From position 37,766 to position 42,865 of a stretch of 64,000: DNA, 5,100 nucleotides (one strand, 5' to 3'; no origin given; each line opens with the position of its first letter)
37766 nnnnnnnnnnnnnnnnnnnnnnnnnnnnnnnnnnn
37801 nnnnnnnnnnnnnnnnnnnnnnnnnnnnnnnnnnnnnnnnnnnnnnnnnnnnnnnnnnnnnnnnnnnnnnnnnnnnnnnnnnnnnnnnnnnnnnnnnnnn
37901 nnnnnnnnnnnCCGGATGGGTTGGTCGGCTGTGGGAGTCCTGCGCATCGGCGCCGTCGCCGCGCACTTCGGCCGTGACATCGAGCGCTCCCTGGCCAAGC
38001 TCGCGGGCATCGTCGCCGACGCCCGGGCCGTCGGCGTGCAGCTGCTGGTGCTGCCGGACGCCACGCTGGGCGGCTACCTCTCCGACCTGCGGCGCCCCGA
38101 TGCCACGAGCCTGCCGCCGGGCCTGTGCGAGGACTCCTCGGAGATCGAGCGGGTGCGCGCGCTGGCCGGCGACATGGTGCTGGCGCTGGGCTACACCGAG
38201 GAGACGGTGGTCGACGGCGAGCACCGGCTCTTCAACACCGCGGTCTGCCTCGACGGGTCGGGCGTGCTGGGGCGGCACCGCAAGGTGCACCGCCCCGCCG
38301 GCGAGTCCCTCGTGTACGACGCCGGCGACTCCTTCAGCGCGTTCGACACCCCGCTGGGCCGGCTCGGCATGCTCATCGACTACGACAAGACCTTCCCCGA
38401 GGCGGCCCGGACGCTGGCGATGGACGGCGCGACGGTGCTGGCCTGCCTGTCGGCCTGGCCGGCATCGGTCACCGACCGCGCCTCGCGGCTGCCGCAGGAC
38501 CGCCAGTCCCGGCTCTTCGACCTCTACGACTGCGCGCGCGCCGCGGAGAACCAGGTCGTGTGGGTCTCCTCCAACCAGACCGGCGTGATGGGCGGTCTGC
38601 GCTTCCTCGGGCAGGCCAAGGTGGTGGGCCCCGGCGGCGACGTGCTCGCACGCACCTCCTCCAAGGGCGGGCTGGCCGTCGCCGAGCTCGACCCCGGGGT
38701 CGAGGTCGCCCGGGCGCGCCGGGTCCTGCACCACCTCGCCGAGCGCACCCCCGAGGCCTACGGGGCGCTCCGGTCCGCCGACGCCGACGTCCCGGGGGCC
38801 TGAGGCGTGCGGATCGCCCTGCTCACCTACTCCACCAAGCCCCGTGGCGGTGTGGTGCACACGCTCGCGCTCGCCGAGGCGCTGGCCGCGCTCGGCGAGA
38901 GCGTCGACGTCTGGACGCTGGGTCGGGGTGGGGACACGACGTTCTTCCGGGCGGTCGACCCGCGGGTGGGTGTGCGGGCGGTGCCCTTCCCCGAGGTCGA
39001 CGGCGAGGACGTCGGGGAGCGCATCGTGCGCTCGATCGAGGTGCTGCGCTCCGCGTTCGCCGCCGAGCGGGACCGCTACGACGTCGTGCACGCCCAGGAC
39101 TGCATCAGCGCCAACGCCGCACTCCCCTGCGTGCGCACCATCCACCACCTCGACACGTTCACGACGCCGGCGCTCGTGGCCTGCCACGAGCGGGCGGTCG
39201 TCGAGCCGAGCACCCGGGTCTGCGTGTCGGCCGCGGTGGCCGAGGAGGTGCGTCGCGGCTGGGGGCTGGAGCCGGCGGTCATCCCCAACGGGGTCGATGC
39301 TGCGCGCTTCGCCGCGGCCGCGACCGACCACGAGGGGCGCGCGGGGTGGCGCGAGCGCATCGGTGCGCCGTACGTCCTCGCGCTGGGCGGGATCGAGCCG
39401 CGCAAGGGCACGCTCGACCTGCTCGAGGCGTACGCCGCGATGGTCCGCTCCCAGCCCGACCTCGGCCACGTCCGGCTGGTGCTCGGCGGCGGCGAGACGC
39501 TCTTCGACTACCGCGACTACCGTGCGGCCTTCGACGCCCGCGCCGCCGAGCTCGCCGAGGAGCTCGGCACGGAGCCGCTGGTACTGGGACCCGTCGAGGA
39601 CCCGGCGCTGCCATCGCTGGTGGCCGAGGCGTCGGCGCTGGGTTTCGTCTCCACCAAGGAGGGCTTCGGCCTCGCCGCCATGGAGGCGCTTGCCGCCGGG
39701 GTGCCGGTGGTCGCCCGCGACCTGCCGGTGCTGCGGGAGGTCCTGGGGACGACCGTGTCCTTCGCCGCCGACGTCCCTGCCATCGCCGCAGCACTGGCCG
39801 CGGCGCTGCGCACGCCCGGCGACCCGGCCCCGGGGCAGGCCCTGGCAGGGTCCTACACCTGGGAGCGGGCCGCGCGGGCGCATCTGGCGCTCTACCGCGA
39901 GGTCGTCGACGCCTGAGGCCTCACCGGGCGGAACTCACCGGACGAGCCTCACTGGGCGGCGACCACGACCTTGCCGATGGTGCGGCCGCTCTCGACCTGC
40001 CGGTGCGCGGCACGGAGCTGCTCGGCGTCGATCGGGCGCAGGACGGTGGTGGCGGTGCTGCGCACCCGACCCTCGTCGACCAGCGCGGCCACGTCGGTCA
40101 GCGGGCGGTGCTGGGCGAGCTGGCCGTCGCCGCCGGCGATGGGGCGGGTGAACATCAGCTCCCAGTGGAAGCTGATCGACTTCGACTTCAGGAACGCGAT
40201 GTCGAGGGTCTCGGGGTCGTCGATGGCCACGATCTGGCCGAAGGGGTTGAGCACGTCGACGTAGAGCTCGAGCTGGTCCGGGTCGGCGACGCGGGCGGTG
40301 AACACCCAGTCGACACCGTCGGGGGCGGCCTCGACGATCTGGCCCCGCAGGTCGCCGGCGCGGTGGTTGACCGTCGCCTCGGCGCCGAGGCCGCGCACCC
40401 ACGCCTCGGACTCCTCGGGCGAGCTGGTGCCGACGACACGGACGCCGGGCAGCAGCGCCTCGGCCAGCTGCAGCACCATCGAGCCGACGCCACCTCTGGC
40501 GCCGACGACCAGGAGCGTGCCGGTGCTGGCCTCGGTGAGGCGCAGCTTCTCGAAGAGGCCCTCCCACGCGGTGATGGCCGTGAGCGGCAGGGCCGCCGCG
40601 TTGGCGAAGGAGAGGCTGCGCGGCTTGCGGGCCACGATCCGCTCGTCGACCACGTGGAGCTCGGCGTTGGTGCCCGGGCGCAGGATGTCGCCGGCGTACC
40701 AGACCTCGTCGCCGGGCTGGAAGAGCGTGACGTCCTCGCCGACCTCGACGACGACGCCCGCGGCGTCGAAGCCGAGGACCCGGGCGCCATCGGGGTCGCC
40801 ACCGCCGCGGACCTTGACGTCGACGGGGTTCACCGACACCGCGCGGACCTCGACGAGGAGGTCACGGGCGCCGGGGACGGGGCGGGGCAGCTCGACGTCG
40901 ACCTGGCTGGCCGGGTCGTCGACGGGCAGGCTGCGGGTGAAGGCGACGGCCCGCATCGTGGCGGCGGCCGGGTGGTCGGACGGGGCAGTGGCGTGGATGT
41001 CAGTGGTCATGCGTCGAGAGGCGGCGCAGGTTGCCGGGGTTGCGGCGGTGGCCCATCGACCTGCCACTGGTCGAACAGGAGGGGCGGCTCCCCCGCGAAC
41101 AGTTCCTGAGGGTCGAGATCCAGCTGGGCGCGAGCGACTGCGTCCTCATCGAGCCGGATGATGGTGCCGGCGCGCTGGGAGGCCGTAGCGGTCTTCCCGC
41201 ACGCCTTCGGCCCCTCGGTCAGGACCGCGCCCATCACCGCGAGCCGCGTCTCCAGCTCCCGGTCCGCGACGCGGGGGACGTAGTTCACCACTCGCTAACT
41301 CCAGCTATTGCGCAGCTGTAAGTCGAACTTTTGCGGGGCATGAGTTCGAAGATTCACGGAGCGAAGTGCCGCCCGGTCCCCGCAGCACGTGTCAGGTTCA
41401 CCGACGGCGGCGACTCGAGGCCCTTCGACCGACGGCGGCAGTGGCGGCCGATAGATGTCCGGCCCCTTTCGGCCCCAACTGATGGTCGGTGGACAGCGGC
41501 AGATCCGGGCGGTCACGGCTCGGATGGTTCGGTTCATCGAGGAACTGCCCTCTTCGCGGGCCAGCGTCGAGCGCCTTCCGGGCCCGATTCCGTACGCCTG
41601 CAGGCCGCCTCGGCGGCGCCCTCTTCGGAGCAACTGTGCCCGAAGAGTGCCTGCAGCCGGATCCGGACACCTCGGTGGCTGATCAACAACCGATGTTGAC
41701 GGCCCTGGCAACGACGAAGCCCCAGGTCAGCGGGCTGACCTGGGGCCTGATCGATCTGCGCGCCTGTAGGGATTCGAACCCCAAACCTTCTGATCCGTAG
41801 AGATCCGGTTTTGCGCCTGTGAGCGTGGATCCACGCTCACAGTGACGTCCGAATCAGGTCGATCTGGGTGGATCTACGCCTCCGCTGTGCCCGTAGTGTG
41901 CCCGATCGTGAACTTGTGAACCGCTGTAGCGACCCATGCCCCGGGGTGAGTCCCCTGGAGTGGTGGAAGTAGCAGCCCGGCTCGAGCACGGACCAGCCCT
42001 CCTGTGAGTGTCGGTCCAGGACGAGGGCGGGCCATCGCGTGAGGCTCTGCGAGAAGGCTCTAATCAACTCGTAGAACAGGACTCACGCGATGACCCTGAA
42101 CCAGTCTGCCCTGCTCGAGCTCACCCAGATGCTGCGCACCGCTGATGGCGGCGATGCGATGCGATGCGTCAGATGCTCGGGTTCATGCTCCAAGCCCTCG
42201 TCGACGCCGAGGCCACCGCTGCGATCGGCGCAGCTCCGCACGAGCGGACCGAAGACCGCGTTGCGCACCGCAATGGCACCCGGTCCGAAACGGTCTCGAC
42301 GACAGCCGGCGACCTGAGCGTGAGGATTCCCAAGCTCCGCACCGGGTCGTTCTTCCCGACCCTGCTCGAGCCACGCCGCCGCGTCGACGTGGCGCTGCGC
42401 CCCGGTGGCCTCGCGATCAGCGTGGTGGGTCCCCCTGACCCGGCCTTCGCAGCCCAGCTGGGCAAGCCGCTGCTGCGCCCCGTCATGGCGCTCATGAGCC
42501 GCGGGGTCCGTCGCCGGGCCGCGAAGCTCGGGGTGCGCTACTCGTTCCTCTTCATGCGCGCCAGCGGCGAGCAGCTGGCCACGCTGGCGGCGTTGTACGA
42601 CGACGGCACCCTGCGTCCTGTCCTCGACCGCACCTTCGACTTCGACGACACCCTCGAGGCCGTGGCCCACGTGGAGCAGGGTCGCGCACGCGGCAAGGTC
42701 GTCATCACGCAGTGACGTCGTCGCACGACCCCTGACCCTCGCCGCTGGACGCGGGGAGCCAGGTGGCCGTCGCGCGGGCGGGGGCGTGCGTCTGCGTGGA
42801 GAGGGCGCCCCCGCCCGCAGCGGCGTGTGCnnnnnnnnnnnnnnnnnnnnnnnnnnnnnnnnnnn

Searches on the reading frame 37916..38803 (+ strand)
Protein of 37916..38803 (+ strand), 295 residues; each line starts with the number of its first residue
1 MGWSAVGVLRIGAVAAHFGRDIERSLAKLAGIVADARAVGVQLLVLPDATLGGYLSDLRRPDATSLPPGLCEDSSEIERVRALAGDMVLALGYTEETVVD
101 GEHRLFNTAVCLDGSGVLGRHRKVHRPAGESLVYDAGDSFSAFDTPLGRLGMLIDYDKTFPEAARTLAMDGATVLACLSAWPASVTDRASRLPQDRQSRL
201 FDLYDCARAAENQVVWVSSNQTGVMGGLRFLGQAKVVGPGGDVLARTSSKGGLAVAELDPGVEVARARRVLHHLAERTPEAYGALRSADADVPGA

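Call 7: search_protein_families(library=pfam, proteins=[window:37916-38803:+])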
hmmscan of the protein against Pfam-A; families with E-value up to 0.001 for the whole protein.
window:37916-38803:+ (295 aa): 1 family
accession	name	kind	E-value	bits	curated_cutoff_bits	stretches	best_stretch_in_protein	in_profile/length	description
PF00795.27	CN_hydrolase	-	1.4e-30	107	23.2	1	20-261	12-249/256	Carbon-nitrogen hydrolase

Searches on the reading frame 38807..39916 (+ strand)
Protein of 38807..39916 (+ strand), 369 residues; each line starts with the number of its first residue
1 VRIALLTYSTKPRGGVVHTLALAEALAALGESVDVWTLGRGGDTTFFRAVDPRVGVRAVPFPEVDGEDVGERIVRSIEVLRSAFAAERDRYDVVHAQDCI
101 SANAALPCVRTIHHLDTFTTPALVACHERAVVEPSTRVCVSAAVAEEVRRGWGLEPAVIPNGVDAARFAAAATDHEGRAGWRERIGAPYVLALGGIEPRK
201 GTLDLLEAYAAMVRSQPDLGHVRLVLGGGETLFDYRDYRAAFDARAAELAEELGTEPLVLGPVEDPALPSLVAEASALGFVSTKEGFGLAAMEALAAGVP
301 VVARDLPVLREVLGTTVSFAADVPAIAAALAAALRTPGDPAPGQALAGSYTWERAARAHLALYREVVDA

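Call 7: search_protein_families(library=pfam, proteins=[window:38807-39916:+])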
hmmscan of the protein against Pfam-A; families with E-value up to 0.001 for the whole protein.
window:38807-39916:+ (369 aa): 5 families
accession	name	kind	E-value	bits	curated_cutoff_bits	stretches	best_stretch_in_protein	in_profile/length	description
PF13439.12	Glyco_transf_4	-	9.2e-19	68.5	28.5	1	13-167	2-170/170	Glycosyltransferase Family 4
PF13692.12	Glyco_trans_1_4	-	1.9e-16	61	27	1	188-334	2-140/142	Glycosyl transferases group 1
PF00534.26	Glycos_transf_1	-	2.7e-16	60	26.4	1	186-333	14-151/172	Glycosyl transferases group 1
PF13579.12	Glyco_trans_4_4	-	4.6e-12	47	29.7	1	14-162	2-158/158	Glycosyl transferase 4-like domain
PF20706.3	GT4-conflict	-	7.9e-07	28.8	26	1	185-317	195-324/385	Family 4 Glycosyltransferase in conflict systems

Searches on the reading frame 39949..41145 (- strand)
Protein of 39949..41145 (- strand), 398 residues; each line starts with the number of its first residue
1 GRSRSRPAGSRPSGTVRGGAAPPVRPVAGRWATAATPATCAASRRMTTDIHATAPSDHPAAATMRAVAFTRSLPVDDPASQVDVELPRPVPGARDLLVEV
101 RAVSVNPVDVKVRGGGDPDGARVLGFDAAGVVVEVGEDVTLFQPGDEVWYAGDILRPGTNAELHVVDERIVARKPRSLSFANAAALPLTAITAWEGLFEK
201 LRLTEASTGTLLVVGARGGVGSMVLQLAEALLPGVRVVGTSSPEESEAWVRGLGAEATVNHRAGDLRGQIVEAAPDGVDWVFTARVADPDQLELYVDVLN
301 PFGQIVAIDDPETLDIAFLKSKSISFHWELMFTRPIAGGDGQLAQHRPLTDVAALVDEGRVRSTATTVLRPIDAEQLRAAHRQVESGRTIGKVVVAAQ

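Call 7: search_protein_families(library=pfam, proteins=[window:39949-41067:-])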
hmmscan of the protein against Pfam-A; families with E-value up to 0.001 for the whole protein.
window:39949-41067:- (372 aa): 3 families
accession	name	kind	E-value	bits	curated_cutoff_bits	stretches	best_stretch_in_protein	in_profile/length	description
PF13602.12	ADH_zinc_N_2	-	1.2e-15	59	27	1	227-369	1-134/134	Zinc-binding dehydrogenase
PF08240.17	ADH_N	-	1.1e-12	48.6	23.5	1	67-146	2-100/104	Alcohol dehydrogenase GroES-like domain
PF00107.32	ADH_zinc_N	-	6.4e-12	46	31.8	1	193-282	1-88/129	Zinc-binding dehydrogenase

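Call 88: search_protein_families(library=pfam, proteins=[window:39949-41145:-])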
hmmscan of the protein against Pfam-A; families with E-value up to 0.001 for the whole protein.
window:39949-41145:- (398 aa): 3 families
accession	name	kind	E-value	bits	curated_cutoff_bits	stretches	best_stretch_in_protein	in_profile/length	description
PF13602.12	ADH_zinc_N_2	-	1.4e-15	58.8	27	1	253-395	1-134/134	Zinc-binding dehydrogenase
PF08240.17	ADH_N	-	1.2e-12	48.4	23.5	1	93-172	2-100/104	Alcohol dehydrogenase GroES-like domain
PF00107.32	ADH_zinc_N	-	7.3e-12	45.8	31.8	1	219-308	1-88/129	Zinc-binding dehydrogenase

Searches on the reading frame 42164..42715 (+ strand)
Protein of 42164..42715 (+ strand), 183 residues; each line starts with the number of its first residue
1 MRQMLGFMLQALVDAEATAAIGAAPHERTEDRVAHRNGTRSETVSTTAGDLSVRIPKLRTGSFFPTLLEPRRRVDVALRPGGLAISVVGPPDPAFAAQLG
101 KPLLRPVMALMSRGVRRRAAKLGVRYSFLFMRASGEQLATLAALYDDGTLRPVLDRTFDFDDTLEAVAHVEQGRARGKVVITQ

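Call 7: search_protein_families(library=pfam, proteins=[window:42164-42715:+])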
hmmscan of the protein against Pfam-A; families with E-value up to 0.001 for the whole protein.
window:42164-42715:+ (183 aa): 2 families
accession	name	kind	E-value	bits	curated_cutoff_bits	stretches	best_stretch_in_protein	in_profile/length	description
PF00872.24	Transposase_mut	-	3.3e-20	72.8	21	1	2-78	27-103/379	Transposase, Mutator family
PF13602.12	ADH_zinc_N_2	-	3.4e-19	70.5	27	1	78-181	44-134/134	Zinc-binding dehydrogenase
